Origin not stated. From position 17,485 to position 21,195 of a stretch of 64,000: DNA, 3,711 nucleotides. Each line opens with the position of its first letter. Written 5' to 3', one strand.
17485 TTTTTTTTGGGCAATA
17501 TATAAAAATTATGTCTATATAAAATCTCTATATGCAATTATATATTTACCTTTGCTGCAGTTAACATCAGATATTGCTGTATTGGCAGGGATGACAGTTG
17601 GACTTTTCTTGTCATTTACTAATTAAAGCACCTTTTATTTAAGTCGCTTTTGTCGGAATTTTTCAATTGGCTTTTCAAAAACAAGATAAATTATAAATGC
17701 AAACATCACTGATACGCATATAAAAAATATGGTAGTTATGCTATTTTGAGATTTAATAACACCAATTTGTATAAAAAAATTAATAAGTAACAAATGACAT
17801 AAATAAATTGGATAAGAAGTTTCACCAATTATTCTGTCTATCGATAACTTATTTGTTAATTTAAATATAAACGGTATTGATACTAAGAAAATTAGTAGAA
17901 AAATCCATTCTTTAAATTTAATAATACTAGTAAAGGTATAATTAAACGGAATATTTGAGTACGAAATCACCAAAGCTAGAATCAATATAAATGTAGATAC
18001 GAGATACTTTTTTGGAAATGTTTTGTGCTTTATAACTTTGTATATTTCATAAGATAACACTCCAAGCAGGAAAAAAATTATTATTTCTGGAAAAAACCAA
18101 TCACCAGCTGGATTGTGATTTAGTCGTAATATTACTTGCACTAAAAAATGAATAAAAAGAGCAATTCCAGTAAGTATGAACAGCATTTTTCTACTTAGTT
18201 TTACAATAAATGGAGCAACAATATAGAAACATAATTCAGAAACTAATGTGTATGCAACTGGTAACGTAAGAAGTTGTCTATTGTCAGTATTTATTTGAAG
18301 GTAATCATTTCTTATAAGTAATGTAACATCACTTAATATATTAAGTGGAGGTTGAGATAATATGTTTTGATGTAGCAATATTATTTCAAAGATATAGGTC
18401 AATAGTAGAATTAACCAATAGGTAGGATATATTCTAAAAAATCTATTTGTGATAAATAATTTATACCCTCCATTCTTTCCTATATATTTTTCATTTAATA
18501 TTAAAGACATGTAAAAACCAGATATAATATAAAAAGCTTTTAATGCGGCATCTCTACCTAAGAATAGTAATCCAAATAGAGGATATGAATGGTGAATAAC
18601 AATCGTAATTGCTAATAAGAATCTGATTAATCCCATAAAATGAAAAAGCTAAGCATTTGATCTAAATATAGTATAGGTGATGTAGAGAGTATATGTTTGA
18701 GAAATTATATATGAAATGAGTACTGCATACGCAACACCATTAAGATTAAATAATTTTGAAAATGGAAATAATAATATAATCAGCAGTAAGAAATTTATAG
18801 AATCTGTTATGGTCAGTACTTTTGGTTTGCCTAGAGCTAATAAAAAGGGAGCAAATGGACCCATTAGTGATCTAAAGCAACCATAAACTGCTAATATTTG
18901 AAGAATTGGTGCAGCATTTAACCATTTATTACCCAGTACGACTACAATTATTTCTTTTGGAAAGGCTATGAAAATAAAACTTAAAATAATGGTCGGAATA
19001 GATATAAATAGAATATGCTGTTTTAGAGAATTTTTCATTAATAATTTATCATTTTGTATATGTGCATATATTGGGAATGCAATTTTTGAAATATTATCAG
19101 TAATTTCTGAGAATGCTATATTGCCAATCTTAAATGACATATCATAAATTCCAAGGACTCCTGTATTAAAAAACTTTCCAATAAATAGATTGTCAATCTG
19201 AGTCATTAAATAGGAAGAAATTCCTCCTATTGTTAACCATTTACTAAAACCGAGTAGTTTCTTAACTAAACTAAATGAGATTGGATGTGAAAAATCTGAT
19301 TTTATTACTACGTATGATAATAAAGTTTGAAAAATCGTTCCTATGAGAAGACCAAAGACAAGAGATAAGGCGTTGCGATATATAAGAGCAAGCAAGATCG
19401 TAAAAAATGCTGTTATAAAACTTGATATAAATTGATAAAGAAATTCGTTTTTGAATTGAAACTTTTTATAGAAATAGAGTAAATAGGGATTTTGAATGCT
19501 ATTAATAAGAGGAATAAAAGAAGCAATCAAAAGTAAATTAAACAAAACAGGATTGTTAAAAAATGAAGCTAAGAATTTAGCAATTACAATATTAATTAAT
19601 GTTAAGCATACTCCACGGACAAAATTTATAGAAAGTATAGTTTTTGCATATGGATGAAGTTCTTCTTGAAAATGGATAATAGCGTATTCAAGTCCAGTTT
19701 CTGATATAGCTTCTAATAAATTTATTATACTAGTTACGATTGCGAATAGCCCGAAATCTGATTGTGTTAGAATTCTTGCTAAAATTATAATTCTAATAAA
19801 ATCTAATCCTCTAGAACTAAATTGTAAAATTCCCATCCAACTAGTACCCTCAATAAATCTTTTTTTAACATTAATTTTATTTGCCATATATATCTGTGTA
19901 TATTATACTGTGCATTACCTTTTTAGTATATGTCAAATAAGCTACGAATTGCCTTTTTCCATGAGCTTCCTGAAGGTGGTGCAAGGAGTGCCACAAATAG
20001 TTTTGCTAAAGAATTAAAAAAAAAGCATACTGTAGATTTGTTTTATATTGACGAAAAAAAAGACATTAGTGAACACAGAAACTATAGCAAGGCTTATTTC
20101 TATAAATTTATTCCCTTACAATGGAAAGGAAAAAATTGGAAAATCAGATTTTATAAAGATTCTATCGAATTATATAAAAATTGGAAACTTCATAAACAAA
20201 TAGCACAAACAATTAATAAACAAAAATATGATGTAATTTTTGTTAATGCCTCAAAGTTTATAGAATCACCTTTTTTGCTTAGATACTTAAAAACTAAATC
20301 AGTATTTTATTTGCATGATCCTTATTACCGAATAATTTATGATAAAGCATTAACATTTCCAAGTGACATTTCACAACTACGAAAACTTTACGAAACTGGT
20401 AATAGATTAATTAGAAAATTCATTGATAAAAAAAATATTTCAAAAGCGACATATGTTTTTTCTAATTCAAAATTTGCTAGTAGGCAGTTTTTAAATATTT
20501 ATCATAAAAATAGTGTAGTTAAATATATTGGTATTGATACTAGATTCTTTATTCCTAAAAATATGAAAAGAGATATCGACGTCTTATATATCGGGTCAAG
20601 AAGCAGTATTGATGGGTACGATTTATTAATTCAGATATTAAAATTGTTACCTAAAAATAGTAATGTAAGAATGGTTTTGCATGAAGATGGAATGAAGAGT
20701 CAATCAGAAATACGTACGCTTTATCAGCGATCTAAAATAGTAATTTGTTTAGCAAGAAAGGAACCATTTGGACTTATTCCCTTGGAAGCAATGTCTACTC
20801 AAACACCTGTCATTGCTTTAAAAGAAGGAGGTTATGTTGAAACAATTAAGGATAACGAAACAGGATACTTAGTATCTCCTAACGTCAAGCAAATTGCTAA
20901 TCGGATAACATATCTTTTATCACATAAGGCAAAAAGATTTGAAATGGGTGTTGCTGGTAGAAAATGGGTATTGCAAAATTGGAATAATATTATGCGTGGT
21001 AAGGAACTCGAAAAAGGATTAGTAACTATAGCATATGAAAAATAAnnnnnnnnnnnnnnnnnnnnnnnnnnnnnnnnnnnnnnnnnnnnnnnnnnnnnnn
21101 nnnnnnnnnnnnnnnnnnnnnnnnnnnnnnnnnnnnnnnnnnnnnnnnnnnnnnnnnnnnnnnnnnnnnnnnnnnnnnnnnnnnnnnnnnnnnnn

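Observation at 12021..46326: Roughly 34 kb glycosylation supercluster dominated by GT-C membrane glycosyltransferases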

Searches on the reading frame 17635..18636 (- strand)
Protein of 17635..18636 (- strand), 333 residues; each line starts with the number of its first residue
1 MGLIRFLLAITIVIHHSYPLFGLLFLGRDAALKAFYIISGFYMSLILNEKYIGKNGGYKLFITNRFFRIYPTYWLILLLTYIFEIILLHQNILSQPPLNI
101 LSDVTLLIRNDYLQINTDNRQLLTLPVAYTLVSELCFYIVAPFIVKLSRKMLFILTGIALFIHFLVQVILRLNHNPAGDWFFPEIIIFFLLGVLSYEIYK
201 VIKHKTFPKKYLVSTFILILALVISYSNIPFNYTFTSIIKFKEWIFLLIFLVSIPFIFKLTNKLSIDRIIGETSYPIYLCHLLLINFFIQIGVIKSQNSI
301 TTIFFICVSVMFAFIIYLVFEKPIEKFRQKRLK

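Call 4: search_protein_families(library=pfam, proteins=[window:17635-18636:-], max_evalue=0.01)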
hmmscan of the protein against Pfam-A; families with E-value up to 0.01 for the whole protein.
window:17635-18636:- (333 aa): 1 family
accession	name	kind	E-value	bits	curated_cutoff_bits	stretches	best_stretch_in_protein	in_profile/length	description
PF01757.29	Acyl_transf_3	-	5.6e-21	75.4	31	1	3-317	6-325/326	Acyltransferase domain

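Call 76: search_protein_families(library=ncbifam, proteins=[window:17635-18636:-], max_evalue=0.00001)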
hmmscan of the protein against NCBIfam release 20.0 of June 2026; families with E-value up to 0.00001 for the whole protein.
window:17635-18636:- (333 aa): 0 families

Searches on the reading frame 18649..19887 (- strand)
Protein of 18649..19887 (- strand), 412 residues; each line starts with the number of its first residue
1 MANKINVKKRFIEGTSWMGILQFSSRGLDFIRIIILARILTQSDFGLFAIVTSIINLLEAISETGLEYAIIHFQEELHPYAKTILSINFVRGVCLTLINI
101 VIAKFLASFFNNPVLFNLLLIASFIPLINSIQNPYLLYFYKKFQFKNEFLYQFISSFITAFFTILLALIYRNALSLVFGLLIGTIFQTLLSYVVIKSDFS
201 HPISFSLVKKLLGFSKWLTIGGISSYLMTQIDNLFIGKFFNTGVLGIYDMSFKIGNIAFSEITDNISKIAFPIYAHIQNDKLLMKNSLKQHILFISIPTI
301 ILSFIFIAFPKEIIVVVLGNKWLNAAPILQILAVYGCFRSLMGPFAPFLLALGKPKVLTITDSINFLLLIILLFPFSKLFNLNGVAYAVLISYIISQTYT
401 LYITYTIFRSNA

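Call 4: search_protein_families(library=pfam, proteins=[window:18649-19887:-], max_evalue=0.01)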
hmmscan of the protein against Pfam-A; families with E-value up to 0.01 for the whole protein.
window:18649-19887:- (412 aa): 2 families
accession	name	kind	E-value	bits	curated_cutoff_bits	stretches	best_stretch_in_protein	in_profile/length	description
PF13440.11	Polysacc_synt_3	-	2.9e-62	211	23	1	35-327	1-293/293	Polysaccharide biosynthesis protein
PF01943.22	Polysacc_synt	-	1.9e-27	96.8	28.2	1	13-277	3-273/274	Polysaccharide biosynthesis protein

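Call 76: search_protein_families(library=ncbifam, proteins=[window:18649-19887:-], max_evalue=0.00001)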
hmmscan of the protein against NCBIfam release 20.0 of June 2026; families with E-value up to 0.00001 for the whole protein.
window:18649-19887:- (412 aa): 3 families
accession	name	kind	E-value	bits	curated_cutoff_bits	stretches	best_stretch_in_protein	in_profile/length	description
NF007773.0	PRK10459.1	equivalog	1.5e-54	185.9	273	1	7-403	3-401/492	MOP flippase family protein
NF047674.1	TeichurnBiosyTuaB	equivalog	9.1e-38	130.5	580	1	6-389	3-388/469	teichuronic acid biosynthesis protein TuaB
NF058658.1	Oglyco_Wzx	exception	2.8e-33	115.7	720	1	6-377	5-379/478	O-glycosylation flippase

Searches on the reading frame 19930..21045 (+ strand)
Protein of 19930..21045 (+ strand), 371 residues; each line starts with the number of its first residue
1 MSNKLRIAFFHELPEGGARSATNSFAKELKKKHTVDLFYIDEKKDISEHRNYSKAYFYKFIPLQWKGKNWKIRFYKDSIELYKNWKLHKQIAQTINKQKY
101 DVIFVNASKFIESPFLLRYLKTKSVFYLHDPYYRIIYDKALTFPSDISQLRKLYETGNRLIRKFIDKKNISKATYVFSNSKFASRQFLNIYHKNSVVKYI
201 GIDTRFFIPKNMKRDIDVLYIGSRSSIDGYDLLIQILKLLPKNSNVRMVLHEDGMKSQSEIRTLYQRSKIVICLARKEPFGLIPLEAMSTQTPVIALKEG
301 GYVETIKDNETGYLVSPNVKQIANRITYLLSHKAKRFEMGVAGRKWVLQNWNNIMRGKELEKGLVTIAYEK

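Call 4: search_protein_families(library=pfam, proteins=[window:19930-21045:+], max_evalue=0.01)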
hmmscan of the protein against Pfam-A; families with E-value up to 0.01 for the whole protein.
window:19930-21045:+ (371 aa): 5 families
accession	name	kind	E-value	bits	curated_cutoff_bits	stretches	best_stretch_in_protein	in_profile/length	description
PF00534.26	Glycos_transf_1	-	2.6e-25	89.3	26.4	1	256-346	81-172/172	Glycosyl transferases group 1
PF13692.12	Glyco_trans_1_4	-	3.2e-15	57.1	27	1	259-331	68-141/142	Glycosyl transferases group 1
PF20706.3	GT4-conflict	-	2.9e-07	30.3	26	1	256-310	270-324/385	Family 4 Glycosyltransferase in conflict systems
PF13439.12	Glyco_transf_4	-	3.3e-07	30.9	28.5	1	16-205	2-169/170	Glycosyltransferase Family 4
PF13524.12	Glyco_trans_1_2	-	2.2e-06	28.1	25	1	257-360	36-142/144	Glycosyl transferase-like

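Call 76: search_protein_families(library=ncbifam, proteins=[window:19930-21045:+], max_evalue=0.00001)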
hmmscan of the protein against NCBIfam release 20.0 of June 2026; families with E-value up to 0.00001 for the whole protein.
window:19930-21045:+ (371 aa): 16 families
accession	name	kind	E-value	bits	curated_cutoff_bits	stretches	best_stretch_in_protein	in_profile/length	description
TIGR02149.1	glgA_Coryne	subfamily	5e-17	62.1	302.4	1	238-352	253-377/391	glycogen synthase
NF041876.1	EPS_EpsE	equivalog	4.3e-15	55.8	400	1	254-353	282-382/389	exopolysaccharide biosynthesis GT4 family glycosyltransferase EpsE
TIGR03999.1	thiol_BshA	equivalog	1.1e-14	54.2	273.7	1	257-352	262-358/375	N-acetyl-alpha-D-glucosaminyl L-malate synthase BshA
TIGR03449.1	mycothiol_MshA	equivalog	3.1e-12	46.1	462.5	1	211-347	249-384/406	D-inositol-3-phosphate glycosyltransferase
NF041139.1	TreT_Thcocales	equivalog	2.5e-11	43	775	1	234-351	281-396/412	trehalose synthase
NF053787.1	GlcN_PG_synth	equivalog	4.2e-11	42.3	480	1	213-354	209-348/361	N-acetylglucosaminyl phosphatidylglycerol synthase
NF012028.0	PRK15484.1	subfamily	9e-10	38.2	618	1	91-354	91-367/380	lipopolysaccharide N-acetylglucosaminyltransferase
TIGR04063.1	stp3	hypoth_equivalog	1.1e-09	37.7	442.05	1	282-352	309-382/397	TIGR04063 family PEP-CTERM/XrtA system glycosyltransferase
TIGR03088.1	stp2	hypoth_equivalog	1.9e-08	33.8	409.05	1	258-351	263-357/374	TIGR03088 family PEP-CTERM/XrtA system glycosyltransferase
NF046085.1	XrtY_assoc_Gly1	equivalog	2.9e-07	29.7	400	1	229-352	246-369/387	XrtY-associated glycosyltransferase XYAG1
NF038295.1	EPS_HpsP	equivalog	5.1e-07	29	550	1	262-352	282-374/388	hormogonium polysaccharide biosynthesis glycosyltransferase HpsP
TIGR02470.1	sucr_synth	equivalog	1.5e-06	26.6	810.4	1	260-330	635-707/784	sucrose synthase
TIGR02468.1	sucrsPsyn_pln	equivalog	2.1e-06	25.8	1143.95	1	231-339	532-644/1051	sucrose-phosphate synthase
TIGR04047.1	MSMEG_0565_glyc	hypoth_equivalog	4.5e-06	26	259.85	1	248-335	256-344/373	MSMEG_0565 family glycosyltransferase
NF038255.1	exopoly_VpsD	equivalog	5.8e-06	25.4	300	0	254-302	269-317/381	VpsD family glycosyltransferase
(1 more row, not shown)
